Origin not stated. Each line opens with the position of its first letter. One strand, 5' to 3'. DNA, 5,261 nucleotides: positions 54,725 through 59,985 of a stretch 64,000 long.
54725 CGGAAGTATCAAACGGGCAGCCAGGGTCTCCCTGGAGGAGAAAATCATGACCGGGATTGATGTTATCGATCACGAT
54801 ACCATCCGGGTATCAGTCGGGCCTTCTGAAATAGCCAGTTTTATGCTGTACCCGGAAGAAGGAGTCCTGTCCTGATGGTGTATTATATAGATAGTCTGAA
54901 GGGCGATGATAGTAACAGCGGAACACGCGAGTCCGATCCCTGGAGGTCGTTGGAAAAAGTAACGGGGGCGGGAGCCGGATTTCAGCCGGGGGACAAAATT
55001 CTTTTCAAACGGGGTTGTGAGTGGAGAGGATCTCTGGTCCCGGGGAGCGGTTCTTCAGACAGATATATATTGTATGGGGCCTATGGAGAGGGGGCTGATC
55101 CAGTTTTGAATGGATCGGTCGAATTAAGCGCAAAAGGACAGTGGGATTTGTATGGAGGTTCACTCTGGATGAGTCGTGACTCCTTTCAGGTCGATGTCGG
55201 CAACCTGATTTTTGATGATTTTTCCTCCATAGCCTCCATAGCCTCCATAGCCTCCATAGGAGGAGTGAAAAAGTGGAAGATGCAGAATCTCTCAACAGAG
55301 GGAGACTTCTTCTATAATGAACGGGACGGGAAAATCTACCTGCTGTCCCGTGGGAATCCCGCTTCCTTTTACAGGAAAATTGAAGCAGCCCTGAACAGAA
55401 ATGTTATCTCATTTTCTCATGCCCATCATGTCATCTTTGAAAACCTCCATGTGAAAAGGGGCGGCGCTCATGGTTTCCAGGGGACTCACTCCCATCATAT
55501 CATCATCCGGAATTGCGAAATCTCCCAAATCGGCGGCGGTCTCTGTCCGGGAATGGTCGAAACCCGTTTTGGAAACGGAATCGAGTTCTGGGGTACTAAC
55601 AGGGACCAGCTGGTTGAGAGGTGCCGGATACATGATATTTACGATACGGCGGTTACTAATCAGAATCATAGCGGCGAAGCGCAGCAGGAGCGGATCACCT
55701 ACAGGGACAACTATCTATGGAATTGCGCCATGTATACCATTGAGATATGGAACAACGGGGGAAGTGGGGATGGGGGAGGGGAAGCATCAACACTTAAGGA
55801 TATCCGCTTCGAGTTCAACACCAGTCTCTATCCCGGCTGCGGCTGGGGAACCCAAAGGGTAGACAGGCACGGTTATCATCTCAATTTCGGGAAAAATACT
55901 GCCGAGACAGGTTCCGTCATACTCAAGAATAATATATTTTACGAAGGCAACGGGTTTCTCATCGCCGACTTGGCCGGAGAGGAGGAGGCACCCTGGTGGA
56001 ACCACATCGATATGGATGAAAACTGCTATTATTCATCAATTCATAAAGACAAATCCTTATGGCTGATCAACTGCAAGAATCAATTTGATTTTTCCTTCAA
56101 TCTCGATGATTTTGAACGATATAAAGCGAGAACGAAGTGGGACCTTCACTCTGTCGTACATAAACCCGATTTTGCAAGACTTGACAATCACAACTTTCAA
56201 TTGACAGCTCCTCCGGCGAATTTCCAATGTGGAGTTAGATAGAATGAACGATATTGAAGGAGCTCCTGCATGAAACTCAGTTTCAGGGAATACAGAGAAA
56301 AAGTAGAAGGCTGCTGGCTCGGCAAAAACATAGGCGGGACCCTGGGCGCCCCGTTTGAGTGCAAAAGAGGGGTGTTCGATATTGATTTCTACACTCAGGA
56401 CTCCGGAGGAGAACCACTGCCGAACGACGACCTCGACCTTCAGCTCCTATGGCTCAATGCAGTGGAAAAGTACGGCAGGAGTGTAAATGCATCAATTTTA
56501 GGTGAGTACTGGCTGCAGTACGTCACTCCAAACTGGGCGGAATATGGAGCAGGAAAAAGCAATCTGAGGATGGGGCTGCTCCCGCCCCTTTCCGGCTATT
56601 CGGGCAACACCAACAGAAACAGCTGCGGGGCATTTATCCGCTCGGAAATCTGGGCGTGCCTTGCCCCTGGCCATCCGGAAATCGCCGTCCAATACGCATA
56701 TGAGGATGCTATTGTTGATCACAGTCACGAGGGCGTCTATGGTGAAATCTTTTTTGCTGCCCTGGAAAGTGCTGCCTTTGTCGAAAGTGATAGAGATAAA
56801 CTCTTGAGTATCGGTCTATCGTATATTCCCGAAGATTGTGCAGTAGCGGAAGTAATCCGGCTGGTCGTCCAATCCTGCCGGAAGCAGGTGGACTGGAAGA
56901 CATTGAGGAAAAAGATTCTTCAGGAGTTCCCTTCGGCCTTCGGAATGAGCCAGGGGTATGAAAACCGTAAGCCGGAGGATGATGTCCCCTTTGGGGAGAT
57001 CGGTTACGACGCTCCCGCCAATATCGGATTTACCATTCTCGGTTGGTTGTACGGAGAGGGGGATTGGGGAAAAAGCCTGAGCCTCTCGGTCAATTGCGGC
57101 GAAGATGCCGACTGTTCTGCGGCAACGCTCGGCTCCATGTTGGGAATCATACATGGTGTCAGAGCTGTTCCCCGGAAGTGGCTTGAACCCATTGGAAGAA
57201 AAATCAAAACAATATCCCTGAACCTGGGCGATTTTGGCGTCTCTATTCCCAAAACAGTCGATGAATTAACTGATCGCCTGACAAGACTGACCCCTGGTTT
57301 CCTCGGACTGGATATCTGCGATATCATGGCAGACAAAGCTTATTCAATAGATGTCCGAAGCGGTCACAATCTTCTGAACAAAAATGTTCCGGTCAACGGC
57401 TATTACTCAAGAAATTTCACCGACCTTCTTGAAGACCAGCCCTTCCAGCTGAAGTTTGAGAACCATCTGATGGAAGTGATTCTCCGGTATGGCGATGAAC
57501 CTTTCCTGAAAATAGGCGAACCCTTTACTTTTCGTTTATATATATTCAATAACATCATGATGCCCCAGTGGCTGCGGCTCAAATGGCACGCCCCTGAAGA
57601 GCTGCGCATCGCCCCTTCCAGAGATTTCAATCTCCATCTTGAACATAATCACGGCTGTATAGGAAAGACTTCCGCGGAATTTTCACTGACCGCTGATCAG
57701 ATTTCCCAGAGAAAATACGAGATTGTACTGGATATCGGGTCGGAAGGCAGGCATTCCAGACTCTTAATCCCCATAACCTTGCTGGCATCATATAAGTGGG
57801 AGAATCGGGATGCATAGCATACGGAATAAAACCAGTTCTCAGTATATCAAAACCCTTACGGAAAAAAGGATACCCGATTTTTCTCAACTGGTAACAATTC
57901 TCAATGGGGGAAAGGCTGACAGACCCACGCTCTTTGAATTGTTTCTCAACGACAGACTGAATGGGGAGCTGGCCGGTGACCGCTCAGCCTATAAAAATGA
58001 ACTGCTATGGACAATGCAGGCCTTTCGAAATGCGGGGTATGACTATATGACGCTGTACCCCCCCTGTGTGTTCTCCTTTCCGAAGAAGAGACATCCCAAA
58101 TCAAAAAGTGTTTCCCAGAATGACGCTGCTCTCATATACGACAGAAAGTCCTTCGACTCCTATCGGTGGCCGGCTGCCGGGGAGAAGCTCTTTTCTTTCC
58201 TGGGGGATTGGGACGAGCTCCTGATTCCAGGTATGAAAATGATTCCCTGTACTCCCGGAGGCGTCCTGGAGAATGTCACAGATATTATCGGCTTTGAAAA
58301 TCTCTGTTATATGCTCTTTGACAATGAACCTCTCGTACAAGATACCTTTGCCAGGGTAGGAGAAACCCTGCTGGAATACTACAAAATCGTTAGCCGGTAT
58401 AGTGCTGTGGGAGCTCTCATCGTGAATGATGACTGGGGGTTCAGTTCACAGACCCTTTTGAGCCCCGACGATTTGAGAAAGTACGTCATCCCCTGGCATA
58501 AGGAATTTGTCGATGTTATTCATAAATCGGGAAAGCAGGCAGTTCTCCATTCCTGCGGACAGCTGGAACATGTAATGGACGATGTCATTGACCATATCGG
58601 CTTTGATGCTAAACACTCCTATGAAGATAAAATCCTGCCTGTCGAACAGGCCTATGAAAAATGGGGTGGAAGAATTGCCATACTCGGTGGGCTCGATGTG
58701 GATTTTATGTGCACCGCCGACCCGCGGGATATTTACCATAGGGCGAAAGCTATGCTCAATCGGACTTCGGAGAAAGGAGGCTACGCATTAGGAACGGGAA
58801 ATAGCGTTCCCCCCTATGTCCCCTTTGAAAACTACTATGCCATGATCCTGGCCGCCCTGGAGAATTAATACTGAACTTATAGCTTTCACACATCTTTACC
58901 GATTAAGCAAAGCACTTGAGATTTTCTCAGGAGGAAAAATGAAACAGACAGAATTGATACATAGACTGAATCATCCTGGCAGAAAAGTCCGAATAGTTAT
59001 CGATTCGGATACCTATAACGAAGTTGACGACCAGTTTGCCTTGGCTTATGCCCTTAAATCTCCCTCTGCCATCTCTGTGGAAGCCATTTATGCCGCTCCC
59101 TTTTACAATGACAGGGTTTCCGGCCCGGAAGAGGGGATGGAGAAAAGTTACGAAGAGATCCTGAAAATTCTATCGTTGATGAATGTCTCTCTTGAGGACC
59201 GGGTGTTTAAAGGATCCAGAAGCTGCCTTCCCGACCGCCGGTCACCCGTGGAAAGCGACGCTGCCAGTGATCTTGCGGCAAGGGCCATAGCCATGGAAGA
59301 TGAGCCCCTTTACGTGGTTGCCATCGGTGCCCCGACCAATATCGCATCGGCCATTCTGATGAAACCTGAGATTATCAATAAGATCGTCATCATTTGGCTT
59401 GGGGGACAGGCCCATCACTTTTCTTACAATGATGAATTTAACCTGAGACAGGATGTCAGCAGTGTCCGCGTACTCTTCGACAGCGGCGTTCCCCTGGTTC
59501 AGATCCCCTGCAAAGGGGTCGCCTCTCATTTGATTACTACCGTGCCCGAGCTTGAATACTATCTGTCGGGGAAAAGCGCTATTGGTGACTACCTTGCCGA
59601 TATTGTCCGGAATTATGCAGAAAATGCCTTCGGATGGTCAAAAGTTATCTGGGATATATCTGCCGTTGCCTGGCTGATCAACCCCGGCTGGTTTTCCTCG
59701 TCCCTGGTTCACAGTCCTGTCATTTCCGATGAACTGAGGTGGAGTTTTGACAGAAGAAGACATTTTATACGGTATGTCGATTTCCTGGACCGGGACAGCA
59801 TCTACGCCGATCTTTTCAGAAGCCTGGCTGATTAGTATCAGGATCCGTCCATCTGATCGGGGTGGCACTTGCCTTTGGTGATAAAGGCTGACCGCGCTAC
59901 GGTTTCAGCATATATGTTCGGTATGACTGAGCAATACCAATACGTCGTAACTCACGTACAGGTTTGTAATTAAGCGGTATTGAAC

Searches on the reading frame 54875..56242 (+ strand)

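Call 50: search_protein_families(library=pfam, proteins=[window:54875-56242:+], max_evalue=0.001)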
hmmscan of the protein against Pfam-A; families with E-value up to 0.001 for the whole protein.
window:54875-56242:+ (455 aa): 1 family
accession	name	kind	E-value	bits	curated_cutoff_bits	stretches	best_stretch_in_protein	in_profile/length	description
PF13229.12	Beta_helix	-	0.00017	21.7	25.9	0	175-295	23-124/158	Right handed beta helix region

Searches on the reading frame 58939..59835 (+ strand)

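Call 50: search_protein_families(library=pfam, proteins=[window:58939-59835:+], max_evalue=0.001)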
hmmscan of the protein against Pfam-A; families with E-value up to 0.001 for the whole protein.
window:58939-59835:+ (298 aa): 2 families
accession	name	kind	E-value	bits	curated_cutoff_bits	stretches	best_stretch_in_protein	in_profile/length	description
PF01156.24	IU_nuc_hydro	-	2.1e-20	74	34.2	1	19-255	1-253/297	Inosine-uridine preferring nucleoside hydrolase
PF07632.16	Sde182_NH-like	-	0.00052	20.1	26.8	0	18-141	1-135/268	Cellulose-binding Sde182, nucleoside hydrolase-like domain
